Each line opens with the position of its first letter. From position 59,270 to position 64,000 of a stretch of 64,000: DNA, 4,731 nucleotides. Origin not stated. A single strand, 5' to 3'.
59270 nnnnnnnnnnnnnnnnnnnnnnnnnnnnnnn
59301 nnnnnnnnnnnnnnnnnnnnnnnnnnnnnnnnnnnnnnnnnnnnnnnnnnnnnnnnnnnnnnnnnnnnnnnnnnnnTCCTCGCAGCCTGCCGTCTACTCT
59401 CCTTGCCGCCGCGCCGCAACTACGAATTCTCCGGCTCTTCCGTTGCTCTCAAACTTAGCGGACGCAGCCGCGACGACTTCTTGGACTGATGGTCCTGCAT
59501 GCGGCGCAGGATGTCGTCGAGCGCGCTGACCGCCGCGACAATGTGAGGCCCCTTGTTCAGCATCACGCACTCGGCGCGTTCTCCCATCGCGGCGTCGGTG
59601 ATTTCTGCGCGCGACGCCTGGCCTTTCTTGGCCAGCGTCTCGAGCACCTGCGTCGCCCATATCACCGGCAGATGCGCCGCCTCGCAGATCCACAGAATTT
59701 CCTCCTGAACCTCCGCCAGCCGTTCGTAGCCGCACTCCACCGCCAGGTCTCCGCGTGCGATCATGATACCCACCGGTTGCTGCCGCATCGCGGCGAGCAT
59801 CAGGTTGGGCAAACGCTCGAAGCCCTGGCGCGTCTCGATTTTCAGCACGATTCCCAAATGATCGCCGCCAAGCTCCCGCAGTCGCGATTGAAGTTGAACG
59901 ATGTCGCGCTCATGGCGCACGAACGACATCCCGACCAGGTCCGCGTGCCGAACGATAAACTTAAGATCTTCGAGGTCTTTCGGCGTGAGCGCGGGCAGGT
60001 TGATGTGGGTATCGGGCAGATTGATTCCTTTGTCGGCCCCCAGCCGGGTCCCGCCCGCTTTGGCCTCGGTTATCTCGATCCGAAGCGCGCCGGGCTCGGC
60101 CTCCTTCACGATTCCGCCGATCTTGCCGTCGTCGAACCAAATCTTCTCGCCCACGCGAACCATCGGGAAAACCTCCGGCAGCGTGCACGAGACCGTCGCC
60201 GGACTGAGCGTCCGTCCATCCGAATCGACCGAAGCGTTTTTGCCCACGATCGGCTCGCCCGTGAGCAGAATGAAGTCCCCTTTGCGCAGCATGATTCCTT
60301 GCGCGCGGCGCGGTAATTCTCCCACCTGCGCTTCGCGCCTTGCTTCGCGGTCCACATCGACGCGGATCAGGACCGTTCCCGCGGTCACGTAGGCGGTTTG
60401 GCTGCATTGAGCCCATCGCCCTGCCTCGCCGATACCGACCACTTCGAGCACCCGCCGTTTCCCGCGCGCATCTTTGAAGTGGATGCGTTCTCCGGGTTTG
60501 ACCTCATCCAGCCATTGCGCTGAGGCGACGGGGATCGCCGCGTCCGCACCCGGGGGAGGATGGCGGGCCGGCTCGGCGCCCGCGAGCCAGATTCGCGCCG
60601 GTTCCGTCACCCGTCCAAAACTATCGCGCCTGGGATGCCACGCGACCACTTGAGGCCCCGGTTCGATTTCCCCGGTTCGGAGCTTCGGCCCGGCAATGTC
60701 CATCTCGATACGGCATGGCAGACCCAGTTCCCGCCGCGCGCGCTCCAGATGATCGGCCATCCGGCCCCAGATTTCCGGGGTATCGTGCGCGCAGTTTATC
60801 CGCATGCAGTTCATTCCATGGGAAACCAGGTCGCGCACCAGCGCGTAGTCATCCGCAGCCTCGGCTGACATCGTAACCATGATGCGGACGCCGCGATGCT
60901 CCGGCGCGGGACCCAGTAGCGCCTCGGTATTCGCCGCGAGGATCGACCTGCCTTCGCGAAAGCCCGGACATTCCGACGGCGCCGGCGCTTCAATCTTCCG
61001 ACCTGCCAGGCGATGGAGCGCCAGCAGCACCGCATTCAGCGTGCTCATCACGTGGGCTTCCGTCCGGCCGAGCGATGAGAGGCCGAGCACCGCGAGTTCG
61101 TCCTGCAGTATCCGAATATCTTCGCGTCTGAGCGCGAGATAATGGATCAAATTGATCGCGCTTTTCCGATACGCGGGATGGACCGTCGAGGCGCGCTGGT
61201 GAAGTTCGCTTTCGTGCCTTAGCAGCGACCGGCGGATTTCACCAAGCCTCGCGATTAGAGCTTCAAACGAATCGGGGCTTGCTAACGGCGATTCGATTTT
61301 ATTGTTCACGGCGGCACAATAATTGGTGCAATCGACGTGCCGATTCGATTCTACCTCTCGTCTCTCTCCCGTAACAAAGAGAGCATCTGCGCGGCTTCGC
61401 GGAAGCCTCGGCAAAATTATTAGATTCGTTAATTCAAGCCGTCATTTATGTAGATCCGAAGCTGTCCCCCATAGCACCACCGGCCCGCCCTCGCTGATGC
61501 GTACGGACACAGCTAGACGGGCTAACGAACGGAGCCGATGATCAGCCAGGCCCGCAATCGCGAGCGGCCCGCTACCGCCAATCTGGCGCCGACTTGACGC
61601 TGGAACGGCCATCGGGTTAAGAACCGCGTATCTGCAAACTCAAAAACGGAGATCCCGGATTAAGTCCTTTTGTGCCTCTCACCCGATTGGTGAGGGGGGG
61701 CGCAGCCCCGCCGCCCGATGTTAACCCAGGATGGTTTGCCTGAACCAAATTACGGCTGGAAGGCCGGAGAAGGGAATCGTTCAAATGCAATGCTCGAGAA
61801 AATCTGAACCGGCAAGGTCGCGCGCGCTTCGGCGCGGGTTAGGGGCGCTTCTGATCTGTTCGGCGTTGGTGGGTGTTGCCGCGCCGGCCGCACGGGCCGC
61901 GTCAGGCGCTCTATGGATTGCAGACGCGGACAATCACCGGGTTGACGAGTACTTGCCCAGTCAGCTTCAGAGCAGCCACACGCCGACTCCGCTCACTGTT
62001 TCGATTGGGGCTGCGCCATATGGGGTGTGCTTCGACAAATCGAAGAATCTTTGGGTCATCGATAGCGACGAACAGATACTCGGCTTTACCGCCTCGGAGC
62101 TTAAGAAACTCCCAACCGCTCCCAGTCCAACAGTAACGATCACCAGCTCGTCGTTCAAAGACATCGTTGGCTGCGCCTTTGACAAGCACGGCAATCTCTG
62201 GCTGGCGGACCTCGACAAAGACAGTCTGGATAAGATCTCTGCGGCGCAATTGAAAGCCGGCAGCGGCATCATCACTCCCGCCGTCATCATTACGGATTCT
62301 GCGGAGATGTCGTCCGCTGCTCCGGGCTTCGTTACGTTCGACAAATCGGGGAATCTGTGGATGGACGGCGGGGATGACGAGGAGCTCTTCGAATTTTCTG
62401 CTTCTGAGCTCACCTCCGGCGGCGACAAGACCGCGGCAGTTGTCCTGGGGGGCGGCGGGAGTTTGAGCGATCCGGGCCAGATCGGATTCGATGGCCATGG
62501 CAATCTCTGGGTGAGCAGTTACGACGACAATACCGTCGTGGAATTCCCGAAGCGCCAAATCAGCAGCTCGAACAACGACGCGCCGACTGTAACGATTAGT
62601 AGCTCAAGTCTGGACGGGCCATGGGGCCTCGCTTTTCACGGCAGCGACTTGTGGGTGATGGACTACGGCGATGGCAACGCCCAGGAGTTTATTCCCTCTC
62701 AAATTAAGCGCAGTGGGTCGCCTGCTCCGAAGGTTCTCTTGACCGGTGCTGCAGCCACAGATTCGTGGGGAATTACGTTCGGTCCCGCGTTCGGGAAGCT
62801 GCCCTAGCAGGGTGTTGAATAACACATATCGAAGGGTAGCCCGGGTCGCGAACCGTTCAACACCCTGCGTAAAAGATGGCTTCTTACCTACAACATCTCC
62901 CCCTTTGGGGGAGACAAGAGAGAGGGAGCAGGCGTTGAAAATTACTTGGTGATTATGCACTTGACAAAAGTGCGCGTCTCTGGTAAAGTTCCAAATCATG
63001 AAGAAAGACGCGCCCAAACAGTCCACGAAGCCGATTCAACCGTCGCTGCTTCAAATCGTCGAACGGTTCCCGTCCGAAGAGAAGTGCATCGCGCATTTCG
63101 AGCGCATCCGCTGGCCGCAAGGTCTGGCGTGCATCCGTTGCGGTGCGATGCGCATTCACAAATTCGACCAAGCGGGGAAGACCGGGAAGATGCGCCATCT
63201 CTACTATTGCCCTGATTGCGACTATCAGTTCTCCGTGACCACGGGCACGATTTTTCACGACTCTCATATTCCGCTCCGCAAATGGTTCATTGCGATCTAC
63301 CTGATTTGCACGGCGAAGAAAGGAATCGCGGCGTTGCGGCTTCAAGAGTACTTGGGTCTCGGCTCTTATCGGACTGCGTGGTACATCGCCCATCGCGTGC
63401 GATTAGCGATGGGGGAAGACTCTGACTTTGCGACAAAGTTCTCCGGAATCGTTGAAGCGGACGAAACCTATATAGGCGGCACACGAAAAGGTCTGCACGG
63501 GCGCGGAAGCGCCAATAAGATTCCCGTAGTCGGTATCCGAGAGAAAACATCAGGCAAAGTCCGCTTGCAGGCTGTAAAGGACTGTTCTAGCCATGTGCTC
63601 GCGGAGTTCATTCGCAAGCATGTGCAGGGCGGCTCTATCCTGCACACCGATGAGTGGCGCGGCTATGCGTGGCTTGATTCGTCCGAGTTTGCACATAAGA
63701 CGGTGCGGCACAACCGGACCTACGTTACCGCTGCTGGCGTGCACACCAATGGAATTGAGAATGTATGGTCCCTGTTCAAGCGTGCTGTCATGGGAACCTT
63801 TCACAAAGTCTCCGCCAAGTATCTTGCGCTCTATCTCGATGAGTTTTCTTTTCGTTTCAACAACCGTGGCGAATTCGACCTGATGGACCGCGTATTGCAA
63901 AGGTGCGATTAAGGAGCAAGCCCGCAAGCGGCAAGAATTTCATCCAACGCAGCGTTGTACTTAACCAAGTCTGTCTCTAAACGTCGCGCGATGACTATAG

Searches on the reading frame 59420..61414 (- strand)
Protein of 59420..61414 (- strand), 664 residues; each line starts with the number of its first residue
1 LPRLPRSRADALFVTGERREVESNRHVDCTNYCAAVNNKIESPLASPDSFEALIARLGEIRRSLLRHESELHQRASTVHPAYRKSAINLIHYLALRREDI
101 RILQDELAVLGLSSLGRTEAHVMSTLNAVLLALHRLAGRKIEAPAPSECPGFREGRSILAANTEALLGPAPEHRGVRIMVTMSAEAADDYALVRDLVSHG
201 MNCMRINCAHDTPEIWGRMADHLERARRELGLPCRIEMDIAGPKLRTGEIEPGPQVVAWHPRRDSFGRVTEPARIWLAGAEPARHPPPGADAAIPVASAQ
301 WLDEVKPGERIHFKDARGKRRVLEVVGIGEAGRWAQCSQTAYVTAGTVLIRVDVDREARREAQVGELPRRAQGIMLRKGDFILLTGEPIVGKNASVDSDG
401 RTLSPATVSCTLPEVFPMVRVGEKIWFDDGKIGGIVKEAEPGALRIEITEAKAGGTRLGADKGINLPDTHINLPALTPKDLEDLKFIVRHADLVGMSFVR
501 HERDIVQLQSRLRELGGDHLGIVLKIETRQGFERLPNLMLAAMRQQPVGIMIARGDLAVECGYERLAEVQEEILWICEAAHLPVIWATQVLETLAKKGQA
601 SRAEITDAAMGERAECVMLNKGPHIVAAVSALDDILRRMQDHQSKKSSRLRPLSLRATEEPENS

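Call 97: search_protein_families(library=pfam, proteins=[window:59420-61414:-], max_evalue=0.0001)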
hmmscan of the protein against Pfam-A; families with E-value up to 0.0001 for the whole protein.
window:59420-61414:- (664 aa): 1 family
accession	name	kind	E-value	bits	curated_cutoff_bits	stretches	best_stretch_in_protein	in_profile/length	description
PF00224.27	PK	-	2e-50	172.2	30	2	404-620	105-315/328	Pyruvate kinase, barrel domain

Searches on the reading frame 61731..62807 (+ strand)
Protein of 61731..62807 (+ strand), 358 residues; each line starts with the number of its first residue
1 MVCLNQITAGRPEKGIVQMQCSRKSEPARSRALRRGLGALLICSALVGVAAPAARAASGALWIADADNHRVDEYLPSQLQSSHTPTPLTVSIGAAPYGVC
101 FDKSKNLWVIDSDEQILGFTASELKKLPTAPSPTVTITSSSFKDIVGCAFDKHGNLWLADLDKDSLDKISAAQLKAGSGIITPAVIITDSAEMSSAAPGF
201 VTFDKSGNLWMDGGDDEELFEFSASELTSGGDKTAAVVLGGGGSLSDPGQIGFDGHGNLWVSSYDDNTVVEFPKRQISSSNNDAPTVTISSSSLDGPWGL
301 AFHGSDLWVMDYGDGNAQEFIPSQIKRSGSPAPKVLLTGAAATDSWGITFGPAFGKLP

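Call 97: search_protein_families(library=pfam, proteins=[window:61731-62807:+], max_evalue=0.0001)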
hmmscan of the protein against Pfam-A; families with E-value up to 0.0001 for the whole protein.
window:61731-62807:+ (358 aa): 1 family
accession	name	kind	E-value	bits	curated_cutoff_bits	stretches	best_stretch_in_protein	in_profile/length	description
PF01436.27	NHL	-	4.4e-05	23.8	20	0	57-71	11-25/28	NHL repeat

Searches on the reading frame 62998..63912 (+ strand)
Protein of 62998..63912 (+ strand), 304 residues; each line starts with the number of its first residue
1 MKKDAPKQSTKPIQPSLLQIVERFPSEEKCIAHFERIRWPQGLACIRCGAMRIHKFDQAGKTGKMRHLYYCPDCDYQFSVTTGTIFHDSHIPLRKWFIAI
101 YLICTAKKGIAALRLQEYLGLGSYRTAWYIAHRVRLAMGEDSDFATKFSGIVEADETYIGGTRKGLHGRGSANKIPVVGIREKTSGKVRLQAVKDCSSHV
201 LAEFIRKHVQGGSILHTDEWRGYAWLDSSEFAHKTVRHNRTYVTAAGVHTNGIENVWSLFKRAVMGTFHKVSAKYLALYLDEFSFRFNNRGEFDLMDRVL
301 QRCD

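Call 97: search_protein_families(library=pfam, proteins=[window:62998-63912:+], max_evalue=0.0001)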
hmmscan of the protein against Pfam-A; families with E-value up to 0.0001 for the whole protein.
window:62998-63912:+ (304 aa): 2 families
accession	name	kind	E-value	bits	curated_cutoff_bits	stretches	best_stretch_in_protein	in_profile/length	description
PF12762.13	DDE_Tnp_IS1595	-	1e-41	142.9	27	1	148-288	2-153/153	ISXO2-like transposase domain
PF12760.12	Zn_ribbon_IS1595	-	5.8e-09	36.2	25.4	1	25-77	1-46/46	Transposase zinc-ribbon domain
